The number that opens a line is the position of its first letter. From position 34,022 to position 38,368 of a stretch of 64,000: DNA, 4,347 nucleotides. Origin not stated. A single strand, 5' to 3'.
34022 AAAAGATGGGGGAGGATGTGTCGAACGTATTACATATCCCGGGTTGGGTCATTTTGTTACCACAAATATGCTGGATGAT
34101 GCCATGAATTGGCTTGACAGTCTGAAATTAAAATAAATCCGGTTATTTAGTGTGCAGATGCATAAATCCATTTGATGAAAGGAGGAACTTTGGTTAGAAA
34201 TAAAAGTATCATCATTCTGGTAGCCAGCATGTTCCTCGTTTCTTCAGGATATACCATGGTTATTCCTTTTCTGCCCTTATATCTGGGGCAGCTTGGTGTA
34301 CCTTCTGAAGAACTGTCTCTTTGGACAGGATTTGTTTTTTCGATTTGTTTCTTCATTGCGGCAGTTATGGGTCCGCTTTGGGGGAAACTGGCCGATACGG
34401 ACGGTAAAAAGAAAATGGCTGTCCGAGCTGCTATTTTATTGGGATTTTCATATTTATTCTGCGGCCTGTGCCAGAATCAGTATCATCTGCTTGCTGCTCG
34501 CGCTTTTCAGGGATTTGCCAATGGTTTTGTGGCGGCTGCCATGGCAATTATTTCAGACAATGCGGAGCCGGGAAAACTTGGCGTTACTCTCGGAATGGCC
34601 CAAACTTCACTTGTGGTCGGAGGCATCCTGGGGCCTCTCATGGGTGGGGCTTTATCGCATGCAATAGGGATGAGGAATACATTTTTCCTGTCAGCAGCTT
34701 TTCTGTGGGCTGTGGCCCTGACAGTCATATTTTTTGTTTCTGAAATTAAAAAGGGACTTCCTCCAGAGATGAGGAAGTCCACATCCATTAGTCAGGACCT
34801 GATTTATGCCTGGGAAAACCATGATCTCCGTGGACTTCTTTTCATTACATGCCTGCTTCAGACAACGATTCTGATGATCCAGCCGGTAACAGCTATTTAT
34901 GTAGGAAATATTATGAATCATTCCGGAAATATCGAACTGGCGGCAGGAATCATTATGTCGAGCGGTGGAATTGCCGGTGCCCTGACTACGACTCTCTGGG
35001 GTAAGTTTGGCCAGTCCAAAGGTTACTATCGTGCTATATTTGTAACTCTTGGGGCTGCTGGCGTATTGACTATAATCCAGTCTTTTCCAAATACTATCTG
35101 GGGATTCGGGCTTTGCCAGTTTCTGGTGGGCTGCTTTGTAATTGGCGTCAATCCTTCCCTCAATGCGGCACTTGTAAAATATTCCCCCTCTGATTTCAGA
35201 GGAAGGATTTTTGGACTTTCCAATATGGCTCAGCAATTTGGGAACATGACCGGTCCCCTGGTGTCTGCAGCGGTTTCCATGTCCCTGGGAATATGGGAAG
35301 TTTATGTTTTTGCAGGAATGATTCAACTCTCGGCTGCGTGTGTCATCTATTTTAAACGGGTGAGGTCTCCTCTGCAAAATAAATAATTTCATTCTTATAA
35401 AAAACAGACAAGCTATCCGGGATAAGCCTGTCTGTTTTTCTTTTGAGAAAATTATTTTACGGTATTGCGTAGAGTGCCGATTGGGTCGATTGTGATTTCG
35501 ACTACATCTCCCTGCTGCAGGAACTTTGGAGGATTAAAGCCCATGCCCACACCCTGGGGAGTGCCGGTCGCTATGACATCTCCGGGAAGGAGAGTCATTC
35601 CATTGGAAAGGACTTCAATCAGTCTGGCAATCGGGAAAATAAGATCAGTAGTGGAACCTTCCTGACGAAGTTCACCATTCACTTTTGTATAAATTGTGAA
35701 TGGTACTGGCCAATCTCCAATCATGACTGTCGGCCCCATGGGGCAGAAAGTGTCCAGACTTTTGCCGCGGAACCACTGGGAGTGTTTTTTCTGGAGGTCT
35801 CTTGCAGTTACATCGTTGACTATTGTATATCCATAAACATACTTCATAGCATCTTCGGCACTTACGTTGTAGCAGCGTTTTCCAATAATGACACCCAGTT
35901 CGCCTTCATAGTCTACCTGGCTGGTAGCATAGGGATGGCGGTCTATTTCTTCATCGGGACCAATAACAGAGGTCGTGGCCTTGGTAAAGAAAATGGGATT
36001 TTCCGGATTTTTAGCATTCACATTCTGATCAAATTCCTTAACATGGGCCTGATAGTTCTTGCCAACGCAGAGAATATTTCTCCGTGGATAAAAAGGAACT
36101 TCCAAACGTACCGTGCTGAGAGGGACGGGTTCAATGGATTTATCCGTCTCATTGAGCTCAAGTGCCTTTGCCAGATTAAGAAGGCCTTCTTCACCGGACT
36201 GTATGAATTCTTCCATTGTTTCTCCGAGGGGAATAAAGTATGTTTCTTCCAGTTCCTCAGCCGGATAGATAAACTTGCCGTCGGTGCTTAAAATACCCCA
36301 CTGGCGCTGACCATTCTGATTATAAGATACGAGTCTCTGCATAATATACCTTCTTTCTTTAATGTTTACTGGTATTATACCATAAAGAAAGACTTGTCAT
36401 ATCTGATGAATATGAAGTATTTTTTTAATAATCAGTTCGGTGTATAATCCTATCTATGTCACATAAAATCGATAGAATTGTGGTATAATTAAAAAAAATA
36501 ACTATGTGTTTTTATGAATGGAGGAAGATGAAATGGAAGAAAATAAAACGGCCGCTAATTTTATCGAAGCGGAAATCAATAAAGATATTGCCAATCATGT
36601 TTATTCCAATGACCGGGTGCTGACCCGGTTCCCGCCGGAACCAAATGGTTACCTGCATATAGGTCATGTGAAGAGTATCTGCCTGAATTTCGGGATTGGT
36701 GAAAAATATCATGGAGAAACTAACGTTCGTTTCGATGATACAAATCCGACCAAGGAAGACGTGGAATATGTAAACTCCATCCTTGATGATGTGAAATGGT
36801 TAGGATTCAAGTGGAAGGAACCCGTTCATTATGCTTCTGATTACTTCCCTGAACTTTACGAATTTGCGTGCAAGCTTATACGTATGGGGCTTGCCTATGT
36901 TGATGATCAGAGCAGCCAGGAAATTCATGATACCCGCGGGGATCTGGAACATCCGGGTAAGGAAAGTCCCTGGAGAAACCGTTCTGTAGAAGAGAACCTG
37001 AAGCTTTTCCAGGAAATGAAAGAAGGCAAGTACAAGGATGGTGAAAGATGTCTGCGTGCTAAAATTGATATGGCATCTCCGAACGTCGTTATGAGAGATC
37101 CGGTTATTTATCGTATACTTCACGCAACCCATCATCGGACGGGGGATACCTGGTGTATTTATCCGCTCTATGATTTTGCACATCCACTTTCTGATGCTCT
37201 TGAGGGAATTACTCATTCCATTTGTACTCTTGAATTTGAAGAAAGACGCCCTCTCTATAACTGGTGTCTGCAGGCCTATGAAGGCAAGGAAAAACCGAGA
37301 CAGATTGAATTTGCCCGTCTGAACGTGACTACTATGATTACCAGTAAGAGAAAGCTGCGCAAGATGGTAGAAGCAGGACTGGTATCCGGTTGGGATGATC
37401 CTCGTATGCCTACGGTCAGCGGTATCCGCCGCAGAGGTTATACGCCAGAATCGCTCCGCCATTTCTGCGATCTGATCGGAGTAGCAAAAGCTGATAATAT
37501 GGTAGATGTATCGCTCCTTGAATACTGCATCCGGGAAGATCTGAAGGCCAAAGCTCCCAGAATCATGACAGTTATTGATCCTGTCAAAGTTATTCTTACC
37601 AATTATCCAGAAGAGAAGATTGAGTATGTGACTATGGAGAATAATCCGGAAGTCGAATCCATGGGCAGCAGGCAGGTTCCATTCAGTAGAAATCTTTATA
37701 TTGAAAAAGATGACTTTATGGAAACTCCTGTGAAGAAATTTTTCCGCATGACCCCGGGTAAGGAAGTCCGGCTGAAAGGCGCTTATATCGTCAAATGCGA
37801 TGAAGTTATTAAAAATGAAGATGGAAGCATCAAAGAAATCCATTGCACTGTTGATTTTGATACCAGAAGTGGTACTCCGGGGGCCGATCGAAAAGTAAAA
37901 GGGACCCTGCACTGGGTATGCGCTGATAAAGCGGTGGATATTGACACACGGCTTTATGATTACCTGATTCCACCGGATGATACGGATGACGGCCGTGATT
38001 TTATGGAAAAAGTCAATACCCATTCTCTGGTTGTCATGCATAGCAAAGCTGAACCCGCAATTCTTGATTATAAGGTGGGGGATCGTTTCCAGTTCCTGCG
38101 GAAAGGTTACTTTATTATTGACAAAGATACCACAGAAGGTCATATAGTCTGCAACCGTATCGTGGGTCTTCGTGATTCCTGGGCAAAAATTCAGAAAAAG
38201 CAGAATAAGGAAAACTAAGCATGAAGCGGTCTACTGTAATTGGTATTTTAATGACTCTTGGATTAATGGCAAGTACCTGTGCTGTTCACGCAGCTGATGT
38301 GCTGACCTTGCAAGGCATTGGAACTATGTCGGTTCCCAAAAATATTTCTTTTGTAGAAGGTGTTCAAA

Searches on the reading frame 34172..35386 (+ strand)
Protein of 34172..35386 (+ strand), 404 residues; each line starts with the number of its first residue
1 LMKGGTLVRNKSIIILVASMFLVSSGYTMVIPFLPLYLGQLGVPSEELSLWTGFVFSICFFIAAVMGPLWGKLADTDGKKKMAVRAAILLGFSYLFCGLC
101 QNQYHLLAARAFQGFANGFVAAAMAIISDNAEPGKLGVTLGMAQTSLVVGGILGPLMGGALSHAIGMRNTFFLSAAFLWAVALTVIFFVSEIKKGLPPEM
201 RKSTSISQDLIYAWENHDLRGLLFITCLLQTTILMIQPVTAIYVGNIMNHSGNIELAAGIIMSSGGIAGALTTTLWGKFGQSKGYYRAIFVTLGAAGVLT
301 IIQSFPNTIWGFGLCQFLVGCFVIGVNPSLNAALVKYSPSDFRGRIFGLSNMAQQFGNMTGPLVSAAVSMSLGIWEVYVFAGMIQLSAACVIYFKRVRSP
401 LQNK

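Call 68: search_protein_families(library=pfam, proteins=[window:34172-35386:+], max_evalue=0.00001)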
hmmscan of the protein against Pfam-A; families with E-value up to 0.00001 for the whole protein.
window:34172-35386:+ (404 aa): 2 families
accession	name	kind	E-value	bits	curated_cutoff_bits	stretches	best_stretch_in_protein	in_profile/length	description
PF07690.21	MFS_1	-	1.7e-45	155.9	33.4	2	17-301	2-283/347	Major Facilitator Superfamily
PF00083.30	Sugar_tr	-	5.8e-08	32.5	22.3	1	46-188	42-189/452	Sugar (and other) transporter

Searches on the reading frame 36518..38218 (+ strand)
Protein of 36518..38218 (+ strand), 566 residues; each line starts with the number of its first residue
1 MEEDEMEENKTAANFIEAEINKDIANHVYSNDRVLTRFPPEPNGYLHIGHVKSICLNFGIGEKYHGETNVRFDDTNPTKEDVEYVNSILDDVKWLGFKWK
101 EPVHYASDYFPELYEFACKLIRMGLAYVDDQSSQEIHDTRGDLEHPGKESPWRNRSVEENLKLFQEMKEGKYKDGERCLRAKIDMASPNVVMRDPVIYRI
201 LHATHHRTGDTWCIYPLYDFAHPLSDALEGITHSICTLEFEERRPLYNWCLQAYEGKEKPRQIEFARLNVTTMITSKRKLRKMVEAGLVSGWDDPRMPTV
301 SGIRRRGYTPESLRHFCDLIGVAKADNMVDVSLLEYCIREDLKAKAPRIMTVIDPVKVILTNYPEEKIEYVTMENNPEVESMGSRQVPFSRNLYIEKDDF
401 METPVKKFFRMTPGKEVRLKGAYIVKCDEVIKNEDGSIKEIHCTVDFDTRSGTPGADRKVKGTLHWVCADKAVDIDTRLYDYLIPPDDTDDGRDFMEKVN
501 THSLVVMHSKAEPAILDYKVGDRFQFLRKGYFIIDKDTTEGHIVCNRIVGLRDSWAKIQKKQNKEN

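Call 68: search_protein_families(library=pfam, proteins=[window:36518-38218:+], max_evalue=0.00001)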
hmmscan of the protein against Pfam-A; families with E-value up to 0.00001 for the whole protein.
window:36518-38218:+ (566 aa): 3 families
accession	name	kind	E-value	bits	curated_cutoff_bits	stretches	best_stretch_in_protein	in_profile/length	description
PF00749.27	tRNA-synt_1c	-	1.1e-106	356.8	23.4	1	34-343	2-313/314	tRNA synthetases class I (E and Q), catalytic domain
PF03950.23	tRNA-synt_1c_C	-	1.6e-29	102.4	23.9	1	346-446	1-91/91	tRNA synthetases class I (E and Q), anti-codon binding domain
PF20974.2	tRNA-synt_1c_C2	-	8e-18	65.3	23.9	1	463-535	1-69/69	tRNA synthetases class I (E and Q), anti-codon binding domain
